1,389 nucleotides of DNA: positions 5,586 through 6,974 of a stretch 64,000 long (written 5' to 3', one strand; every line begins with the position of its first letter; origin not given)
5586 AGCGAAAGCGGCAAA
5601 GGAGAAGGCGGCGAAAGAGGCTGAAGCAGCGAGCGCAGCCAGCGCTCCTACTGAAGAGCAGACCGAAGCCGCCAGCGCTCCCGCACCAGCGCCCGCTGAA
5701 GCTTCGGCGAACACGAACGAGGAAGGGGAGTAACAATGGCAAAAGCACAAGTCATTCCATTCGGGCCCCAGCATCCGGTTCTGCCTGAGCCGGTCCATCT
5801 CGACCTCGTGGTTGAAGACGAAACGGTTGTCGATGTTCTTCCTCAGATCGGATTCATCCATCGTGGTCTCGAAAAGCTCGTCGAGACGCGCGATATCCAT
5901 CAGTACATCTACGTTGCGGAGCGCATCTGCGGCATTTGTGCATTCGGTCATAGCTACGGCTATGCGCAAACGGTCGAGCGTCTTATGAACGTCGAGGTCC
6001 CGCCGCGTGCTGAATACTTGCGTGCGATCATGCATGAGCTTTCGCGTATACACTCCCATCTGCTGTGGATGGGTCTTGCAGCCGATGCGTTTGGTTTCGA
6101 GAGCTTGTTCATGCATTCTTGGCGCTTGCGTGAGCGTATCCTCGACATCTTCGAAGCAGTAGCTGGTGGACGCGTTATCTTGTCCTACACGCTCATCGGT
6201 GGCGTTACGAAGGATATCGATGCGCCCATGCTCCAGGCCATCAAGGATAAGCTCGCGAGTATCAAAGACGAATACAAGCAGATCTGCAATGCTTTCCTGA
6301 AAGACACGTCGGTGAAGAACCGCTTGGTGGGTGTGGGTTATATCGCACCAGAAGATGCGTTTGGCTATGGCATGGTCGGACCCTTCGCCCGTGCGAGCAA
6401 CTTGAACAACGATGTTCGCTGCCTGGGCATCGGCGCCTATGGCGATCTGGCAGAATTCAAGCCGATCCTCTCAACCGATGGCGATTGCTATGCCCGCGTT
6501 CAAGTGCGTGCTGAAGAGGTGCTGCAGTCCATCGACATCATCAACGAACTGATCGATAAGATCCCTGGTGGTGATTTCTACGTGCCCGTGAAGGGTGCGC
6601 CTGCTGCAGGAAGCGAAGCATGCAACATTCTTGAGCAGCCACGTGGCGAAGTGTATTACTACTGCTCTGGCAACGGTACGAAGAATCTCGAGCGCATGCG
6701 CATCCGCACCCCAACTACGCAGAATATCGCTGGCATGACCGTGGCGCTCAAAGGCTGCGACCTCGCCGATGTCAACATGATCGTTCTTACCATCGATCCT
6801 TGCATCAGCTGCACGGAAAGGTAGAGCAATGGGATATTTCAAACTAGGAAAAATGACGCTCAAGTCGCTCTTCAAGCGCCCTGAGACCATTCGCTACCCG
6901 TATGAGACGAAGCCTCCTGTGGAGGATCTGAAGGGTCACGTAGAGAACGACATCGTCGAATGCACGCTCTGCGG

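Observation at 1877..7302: Complete six-subunit energy-converting (group 4) [NiFe] hydrogenase, Ech-type, in an Actinobacterial context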

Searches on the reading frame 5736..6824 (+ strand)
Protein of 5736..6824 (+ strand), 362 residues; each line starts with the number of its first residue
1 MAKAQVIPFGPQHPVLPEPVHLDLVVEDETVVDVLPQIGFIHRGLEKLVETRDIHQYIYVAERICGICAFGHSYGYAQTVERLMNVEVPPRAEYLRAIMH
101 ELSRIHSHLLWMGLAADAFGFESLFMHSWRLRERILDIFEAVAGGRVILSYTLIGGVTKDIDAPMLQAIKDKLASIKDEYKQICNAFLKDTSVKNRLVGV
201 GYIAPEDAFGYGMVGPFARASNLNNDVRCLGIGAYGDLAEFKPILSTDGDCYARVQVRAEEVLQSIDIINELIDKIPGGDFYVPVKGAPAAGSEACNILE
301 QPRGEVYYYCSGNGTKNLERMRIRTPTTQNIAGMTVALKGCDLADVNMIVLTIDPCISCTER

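Call 3: search_protein_families(library=pfam, proteins=[window:5736-6824:+])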
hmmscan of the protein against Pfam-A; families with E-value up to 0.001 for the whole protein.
window:5736-6824:+ (362 aa): 2 families
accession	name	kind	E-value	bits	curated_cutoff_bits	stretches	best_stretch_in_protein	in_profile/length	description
PF00346.24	Complex1_49kDa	-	9.6e-52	176.1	24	2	120-283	3-166/271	Respiratory-chain NADH dehydrogenase, 49 Kd subunit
PF00374.24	NiFeSe_Hases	-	1.9e-15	57.2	25.8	1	43-111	1-69/508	Nickel-dependent hydrogenase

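Call 4: search_protein_families(library=ncbifam, proteins=[window:5736-6824:+])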
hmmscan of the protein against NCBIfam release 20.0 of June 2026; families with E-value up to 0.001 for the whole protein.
window:5736-6824:+ (362 aa): 14 families
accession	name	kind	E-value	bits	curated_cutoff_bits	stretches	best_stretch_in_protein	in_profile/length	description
NF004739.1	PRK06075.1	equivalog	5.6e-86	288.7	360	2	7-282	3-278/384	NADH-quinone oxidoreductase subunit D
NF040602.1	F420_dehyd_FpoD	exception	5.6e-76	256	600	1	6-362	9-372/372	F420H2 dehydrogenase subunit FpoD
TIGR01962.1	NuoD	equivalog_domain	1.2e-72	245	459.35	2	6-283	4-281/386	NADH dehydrogenase (quinone) subunit D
NF008974.0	PRK12322.1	equivalog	1.6e-67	228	522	1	6-356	8-360/366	NADH-quinone oxidoreductase subunit D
NF009808.0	PRK13292.1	equivalog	4.7e-63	213.2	1156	2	5-281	408-684/791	NADH-quinone oxidoreductase subunit B/C/D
NF005649.0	PRK07415.1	equivalog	4.8e-58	197.1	583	1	4-281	10-288/394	NAD(P)H-quinone oxidoreductase subunit H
NF008728.0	PRK11742.1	equivalog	5.7e-55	186.8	840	2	7-281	217-491/598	NADH-quinone oxidoreductase subunit C/D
TIGR03295.1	frhA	equivalog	7.3e-18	64.7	392.5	1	42-182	40-187/412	coenzyme F420 hydrogenase subunit alpha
NF033181.1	NiFeSe_hydrog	equivalog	1.3e-15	57.3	600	1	22-111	18-106/507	nickel-dependent hydrogenase large subunit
NF045518.1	H2_NiFeSe_large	exception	3.2e-13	49.3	780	1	22-112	18-107/485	NiFeSe hydrogenase large subunit HysA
NF007778.0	PRK10467.1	equivalog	5.5e-11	41.4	969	1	22-110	19-106/567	hydrogenase 2 large subunit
NF041785.2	VhuA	equivalog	1.3e-09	37.1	800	1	37-115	34-112/418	F420-non-reducing hydrogenase Vhu subunit A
NF007550.0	PRK10170.1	equivalog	1.1e-08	33.9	1101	1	24-111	35-122/597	Ni/Fe-hydrogenase large subunit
NF040828.1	sulfhyd_ShyA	equivalog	3.3e-08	32.8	700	1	23-123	18-120/415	NAD(P)-dependent hydrogenase/sulfhydrogenase 2 subunit alpha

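Call 11: find_related_loci(query=window:5736-6824:+, collection=genome_contigs, flank=10000)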
Query window:5736-6824:+ (362 aa) in genome_contigs; peptide patterns used: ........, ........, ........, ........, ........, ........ (x = any residue, [..] = any of these).
385 stretches matched a pattern; 280 encode a relative of the query (tblastn E <= 1e-3); the best 80 are kept; 80 distinct loci.
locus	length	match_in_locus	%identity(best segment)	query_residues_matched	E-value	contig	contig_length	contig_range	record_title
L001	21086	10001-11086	100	1-362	0e+0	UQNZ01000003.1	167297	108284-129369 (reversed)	uncultured Eggerthella sp. isolate UMGS468 genome assembly, contig: NODE_16_length_167297_cov_10.098630, whole genome sh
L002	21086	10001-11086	100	1-362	0e+0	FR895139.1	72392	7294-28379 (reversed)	Eggerthella sp. CAG:298 genomic scaffold, scf74, whole genome shotgun sequence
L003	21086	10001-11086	100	1-362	0e+0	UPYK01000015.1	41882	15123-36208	uncultured Eggerthella sp. isolate UMGS26 genome assembly, contig: NODE_1327_length_41882_cov_5.320654, whole genome sho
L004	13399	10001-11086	99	1-362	0e+0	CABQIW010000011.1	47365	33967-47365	MAG TPA_asm: uncultured Eggerthella sp. isolate MGYG-HGUT-00616 genome assembly, contig: GUT_GENOME018782_11, whole geno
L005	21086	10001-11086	93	1-362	0e+0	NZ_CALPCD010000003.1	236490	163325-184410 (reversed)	Anaerotardibacter muris strain CLA-AA-M13 NODE_3_length_236490_cov_50.923722, whole genome shotgun sequence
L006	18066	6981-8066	93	1-362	0e+0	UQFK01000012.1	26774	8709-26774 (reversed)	uncultured Eggerthella sp. isolate UMGS235 genome assembly, contig: NODE_868_length_26774_cov_4.993675, whole genome sho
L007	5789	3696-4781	93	1-362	0e+0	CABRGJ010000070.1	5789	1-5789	MAG TPA_asm: uncultured Eggerthella sp. isolate MGYG-HGUT-01233 genome assembly, contig: GUT_GENOME093902_70, whole geno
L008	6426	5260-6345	86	1-362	0e+0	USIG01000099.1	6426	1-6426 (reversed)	uncultured Cryptobacterium sp. isolate UMGS1745 genome assembly, contig: NODE_7251_length_6426_cov_2.517815, whole genom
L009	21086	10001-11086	86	1-362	0e+0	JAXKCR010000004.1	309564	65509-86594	MAG: Eggerthellaceae bacterium isolate DOME_MAG_8833 8833_D0109_k141_48923, whole genome shotgun sequence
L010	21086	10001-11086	86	1-362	0e+0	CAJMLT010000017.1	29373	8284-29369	TPA_asm: uncultured bacterium isolate ERR1600664-bin.38 genome assembly, contig: NODE_1823_length_29373_cov_5.121973, wh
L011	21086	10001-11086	87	1-362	0e+0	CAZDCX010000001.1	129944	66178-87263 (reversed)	MAG TPA_asm: uncultured Cryptobacterium sp. isolate SRP222994_co1_466 genome assembly, contig: NODE_87_length_129944_cov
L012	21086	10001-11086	87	1-362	0e+0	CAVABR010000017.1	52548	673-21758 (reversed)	bacterium isolate SRR8978354_cleanbin_000002 genome assembly, contig: Spades_SRR8978354_contig_17, whole genome shotgun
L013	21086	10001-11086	86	1-362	0e+0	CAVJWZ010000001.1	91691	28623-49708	uncultured Eubacteriales bacterium isolate H07682-L1_cleanbin_000008 genome assembly, contig: Spades_H07682-L1_contig_10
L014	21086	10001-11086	85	1-362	0e+0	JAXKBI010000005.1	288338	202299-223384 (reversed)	MAG: Eggerthellaceae bacterium isolate DOME_MAG_8595 8595_D0106_k141_14534, whole genome shotgun sequence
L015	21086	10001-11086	85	1-362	0e+0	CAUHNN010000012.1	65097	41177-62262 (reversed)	MAG TPA_asm: uncultured Eggerthella sp. isolate SRR16280072_bin.10_MetaWRAP_v1.3_MAG genome assembly, contig: .376, whol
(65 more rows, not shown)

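Call 12: search_solved_structures(query=window:5736-6824:+, max_evalue=1e-10, show_alignments=1)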
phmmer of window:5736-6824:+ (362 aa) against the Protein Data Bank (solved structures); distinct sequences matched with E-value up to 1e-10: 60.
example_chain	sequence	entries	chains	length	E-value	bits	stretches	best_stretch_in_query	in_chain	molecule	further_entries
6cfw_L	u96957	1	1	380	7.3e-70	239.1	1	7-362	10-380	Membrane-bound hydrogenase subunit alpha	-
7z0s_E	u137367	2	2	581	8.6e-63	215.8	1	3-362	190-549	Formate hydrogenlyase subunit 5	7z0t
7q5y_B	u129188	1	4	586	9.5e-51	176.2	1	6-276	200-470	NADH-quinone oxidoreductase subunit C/D 2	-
2fug_4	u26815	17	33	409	1.9e-50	175.2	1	6-281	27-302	NADH-quinone oxidoreductase chain 4 | NADH-QUINONE OXIDOREDUCTASE SUBUNIT 4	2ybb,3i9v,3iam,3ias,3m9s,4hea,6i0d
7eu3_H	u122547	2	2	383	4.2e-48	167.5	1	6-281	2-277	NAD(P)H-quinone oxidoreductase subunit H, chloroplastic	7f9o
6hum_H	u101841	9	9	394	1.7e-47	165.5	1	4-281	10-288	NAD(P)H-quinone oxidoreductase subunit H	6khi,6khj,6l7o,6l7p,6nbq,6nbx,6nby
6g2j_D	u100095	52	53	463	5.5e-45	157.2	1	6-294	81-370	NADH dehydrogenase [ubiquinone] iron-sulfur protein 2, mitochondrial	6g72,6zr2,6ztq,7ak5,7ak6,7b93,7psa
5lnk_4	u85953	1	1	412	6.2e-45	157.1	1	7-293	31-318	Mitochondrial complex I, 49 kDa subunit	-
7vb7_Q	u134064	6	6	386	6.5e-45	157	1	7-294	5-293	NADH dehydrogenase [ubiquinone] iron-sulfur protein 2, mitochondrial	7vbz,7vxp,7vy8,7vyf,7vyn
7wfg_H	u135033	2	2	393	6.7e-45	157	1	5-281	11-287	NAD(P)H-quinone oxidoreductase subunit H, chloroplastic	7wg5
7vbn_Q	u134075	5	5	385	6.9e-45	156.9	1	7-292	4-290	NADH dehydrogenase [ubiquinone] iron-sulfur protein 2, mitochondrial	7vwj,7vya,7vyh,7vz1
7dgq_B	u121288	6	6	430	7.5e-45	156.8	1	7-293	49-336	NADH dehydrogenase [ubiquinone] iron-sulfur protein 2, mitochondrial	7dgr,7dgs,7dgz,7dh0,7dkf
6q9b_S2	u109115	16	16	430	7.5e-45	156.8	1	7-293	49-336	NADH:ubiquinone oxidoreductase core subunit S2,NADH:ubiquinone oxidoreductase core subunit | NDUFS2 | NDUFB11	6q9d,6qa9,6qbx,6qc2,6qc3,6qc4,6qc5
7arc_D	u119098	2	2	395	7.8e-45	156.7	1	7-286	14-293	ND7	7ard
7v2c_Q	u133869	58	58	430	9e-45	156.5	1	7-293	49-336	NADH dehydrogenase [ubiquinone] iron-sulfur protein 2, mitochondrial | Complex I-49kD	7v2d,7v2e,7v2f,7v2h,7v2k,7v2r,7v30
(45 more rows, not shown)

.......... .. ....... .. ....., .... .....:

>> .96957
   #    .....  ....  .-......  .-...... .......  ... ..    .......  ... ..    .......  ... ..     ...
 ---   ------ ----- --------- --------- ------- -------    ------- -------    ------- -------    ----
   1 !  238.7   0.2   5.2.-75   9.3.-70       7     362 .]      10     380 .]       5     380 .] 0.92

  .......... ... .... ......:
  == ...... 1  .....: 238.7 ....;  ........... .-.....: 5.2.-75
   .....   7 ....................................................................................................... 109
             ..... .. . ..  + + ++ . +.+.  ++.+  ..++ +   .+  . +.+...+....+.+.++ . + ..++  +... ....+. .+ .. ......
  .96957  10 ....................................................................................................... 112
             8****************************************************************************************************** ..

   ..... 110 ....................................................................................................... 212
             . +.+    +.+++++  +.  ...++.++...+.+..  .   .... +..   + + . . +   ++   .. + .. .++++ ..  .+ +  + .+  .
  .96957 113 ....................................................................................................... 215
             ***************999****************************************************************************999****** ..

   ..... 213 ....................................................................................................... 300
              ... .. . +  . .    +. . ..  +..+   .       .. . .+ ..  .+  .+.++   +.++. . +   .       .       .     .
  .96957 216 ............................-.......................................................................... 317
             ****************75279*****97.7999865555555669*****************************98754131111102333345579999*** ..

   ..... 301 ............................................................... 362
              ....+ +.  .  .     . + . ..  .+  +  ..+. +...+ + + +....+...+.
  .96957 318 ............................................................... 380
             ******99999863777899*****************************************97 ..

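Call 20: find_homologous_proteins(query=window:5736-6824:+, max_evalue=1e-20)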
Query window:5736-6824:+ (362 aa): 7711 proteins with E <= 1e-20 among 8000 candidates; the best 120 are listed.
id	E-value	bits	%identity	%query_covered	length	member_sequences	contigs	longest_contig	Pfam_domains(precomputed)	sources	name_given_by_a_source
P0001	4.5e-243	824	99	100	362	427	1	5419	PF00374.25,PF00346.25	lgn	-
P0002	4.8e-213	725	87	100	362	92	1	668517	PF00374.25,PF00346.25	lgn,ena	-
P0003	3.6e-211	719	86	100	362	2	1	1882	PF00374.25,PF00346.25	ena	-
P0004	8.2e-211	718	87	100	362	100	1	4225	PF00374.25,PF00346.25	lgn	-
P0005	1.8e-210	717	86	100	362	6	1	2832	PF00374.25,PF00346.25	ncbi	-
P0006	6.0e-210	715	86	100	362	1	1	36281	PF00374.25,PF00346.25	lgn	-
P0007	6.0e-210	715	85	100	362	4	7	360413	PF00374.25,PF00346.25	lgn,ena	-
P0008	8.5e-210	714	85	100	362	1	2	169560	PF00374.25,PF00346.25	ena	-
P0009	2.3e-209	713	85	100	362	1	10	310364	PF00374.25,PF00346.25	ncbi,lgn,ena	-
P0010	2.7e-209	713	86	100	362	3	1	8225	PF00374.25,PF00346.25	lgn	-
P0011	4.2e-209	712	85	100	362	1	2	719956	PF00374.25,PF00346.25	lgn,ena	-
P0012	6.1e-209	711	85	100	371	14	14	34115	PF00374.25,PF00346.25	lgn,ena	-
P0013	8.4e-209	711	85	100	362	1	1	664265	PF00374.25,PF00346.25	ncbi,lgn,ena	-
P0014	1.2e-208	711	85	100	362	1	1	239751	PF00374.25,PF00346.25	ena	-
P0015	1.2e-208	711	85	100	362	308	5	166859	PF00374.25,PF00346.25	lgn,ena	-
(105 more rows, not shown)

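Call 31: search_protein_representatives(protein=window:5736-6824:+)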
Query: 362 residues. Proteins with E-value up to 0.001 (for the whole library): 8291; up to 1e-10: 4060; up to 1e-30: 740. The best 150 are listed.
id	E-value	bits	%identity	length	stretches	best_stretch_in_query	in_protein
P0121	4.9e-136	470.0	60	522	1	14-362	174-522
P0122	3.2e-130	450.9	85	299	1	1-232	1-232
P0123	2.6e-118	411.7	69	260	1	1-260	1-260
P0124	8.2e-117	406.7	75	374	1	1-238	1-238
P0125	9.6e-111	386.8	70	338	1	113-362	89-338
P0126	8.7e-108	377.1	60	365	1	1-276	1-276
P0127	2.1e-98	346.2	69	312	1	131-362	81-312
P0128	8.4e-98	344.2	60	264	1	99-362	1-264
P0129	1.6e-97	343.3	61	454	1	1-251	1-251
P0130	2.8e-93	329.3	44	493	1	4-362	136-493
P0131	1.2e-89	317.4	57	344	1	5-254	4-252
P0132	1.8e-87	310.2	67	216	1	148-362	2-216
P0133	2.0e-83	296.9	41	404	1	6-362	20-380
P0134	3.9e-83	295.9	41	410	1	7-362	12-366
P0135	6.6e-83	295.2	41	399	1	6-362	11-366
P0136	1.6e-82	293.9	42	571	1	5-362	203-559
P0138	1.1e-81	291.2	42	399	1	6-362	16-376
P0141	2.6e-80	286.7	39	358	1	5-362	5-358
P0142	5.9e-80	285.5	40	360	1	6-362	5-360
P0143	6.7e-80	285.3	40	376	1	6-362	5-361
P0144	1.5e-79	284.1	39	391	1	5-362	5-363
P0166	4.8e-75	269.3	40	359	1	7-362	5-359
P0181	5.3e-73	262.6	37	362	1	1-362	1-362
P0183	2.0e-72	260.7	38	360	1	5-362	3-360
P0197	6.6e-70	252.4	38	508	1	7-362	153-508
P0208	1.3e-68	248.1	37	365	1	5-362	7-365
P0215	3.0e-67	243.7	38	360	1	6-362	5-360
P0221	4.1e-66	240.0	40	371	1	6-362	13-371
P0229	2.1e-64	234.4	37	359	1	7-362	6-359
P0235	2.5e-63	230.8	38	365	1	8-362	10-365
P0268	1.7e-56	208.3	34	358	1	5-362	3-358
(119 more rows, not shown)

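Call 32: list_cluster_members(proteins=[P0130, P0133, P0134, P0135, P0136, P0138, P0141, P0142, P0143, P0144])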
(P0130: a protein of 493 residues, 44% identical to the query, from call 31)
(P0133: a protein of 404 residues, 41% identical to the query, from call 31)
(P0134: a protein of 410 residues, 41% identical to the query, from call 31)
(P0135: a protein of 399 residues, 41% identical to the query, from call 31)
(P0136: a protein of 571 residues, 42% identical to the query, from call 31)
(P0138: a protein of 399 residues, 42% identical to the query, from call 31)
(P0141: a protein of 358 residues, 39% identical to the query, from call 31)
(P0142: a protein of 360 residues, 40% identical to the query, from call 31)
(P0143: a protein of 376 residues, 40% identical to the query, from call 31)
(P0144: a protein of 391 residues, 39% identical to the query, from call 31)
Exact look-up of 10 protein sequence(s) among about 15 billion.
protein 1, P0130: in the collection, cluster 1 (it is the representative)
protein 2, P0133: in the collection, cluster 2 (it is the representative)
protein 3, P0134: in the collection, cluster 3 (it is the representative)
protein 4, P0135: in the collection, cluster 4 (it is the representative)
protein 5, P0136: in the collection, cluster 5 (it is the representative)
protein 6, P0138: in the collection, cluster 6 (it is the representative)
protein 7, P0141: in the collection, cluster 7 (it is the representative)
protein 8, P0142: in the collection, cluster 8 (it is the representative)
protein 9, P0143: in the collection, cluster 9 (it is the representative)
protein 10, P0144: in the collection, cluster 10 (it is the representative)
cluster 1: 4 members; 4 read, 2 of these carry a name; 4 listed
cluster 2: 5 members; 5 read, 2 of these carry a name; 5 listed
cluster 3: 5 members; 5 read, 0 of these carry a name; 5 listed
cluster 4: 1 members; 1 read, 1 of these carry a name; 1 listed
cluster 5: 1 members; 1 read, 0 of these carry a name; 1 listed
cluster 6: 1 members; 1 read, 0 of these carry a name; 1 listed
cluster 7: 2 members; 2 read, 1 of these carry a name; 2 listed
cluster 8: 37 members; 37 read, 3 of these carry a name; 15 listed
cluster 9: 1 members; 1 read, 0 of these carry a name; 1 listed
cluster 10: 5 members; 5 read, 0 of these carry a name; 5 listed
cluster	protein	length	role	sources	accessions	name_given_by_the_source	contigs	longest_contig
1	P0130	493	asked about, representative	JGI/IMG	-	ech hydrogenase subunit E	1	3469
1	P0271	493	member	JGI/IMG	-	ech hydrogenase subunit E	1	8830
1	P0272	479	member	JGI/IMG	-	-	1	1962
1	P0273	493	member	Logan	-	-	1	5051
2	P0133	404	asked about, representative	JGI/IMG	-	-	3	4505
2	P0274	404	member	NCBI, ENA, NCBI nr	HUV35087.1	MAG TPA: nickel-dependent hydrogenase large subunit [Candidatus Desulfaltia sp.] | nickel-dependent hydrogenase large subunit [Candidatus Desulfaltia sp.]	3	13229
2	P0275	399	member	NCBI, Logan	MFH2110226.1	MAG: nickel-dependent hydrogenase large subunit [Candidatus Bathyarchaeota archaeon]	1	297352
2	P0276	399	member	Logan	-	-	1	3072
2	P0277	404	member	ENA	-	-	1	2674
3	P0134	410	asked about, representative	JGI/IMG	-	-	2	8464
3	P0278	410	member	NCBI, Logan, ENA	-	-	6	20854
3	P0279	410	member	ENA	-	-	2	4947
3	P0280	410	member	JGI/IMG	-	-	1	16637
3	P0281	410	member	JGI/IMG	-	-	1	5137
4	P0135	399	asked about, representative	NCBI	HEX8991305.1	MAG TPA: nickel-dependent hydrogenase large subunit [Anaerolineales bacterium]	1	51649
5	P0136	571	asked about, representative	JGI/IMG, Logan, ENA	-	-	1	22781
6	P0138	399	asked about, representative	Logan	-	-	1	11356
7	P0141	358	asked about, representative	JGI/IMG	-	ech hydrogenase subunit E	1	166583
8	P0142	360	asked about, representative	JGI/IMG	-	NADH-quinone oxidoreductase subunit D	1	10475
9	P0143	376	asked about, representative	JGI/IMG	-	-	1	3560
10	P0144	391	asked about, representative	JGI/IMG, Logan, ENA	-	-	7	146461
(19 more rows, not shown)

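Call 36: search_dna_similar(query=window:5736-6824:+, collection=plasmids, mode=protein, max_rows=25)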
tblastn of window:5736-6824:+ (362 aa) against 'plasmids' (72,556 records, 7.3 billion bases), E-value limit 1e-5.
Records with a match: 255; places in all: 279; records where one place covers at least 80% of the query: 246.
Best place of each record, by identity: <60% 255.
By first word of the organism name: Sinorhizobium 72; Rhizobium 49; Azospirillum 16; Ensifer 11; Escherichia 7; Burkholderia 7; Cupriavidus 7; Klebsiella 6; Acinetobacter 5; Salmonella 4; and 50 more.
By predicted mobility (MOB-suite, as given by PLSDB): non-mobilizable 138; conjugative 85; mobilizable 32.
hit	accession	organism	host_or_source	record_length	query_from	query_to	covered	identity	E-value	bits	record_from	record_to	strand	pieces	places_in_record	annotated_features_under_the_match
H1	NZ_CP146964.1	Butyrivibrio fibrisolvens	Bovinae,Bovine rumen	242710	1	362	100%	55.5%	8e-122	394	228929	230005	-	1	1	nickel-dependent hydrogenase large subunit | NADH-quinone oxidoreductase subunit C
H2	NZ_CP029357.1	Azospirillum thermophilum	cell culture,hot spring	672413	6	362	99%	38.6%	8e-70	244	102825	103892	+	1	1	nickel-dependent hydrogenase large subunit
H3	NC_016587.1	Azospirillum lipoferum 4B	-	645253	8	362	98%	38.8%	4e-67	236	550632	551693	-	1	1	nickel-dependent hydrogenase large subunit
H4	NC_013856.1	Azospirillum sp. B510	-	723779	8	362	98%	38.4%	3e-66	234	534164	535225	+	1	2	nickel-dependent hydrogenase large subunit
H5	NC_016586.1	Azospirillum lipoferum 4B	-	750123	8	362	98%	38.1%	5e-68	239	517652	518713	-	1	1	nickel-dependent hydrogenase large subunit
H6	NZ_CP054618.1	Azospirillum oryzae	cell culture,soil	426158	8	362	98%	37.8%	8e-69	241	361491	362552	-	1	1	nickel-dependent hydrogenase large subunit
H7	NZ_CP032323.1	Azospirillum argentinense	soil sample,Agricultural field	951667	3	362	99%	35.7%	2e-59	214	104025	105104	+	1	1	hydrogenase large subunit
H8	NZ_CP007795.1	Azospirillum argentinense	Triticum aestivum L.,Root,wheat ...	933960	3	362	99%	35.7%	8e-59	212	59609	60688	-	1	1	hydrogenase large subunit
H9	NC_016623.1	Azospirillum lipoferum 4B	-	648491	3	362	99%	34.9%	2e-58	211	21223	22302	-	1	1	hydrogenase large subunit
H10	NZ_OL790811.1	Proteus mirabilis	-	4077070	4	362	99%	34.9%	2e-55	202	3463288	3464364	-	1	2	none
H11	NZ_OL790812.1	Proteus mirabilis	-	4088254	4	362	99%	34.9%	2e-55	202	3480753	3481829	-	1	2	none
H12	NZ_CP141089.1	Escherichia coli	Homo sapiens,Infected Human Urine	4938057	2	362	100%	33.6%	5e-52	192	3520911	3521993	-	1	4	none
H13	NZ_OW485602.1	Rhodovastum atsumiense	-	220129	2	362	100%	33.6%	4e-54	199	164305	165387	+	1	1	hydrogenase large subunit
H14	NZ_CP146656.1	Escherichia coli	Homo sapiens,cell culture,Colon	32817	3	362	99%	33.6%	3e-55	202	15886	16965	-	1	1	hycE: formate hydrogenlyase subunit HycE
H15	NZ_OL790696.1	Escherichia coli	-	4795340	3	362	99%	33.6%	4e-55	201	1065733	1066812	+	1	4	none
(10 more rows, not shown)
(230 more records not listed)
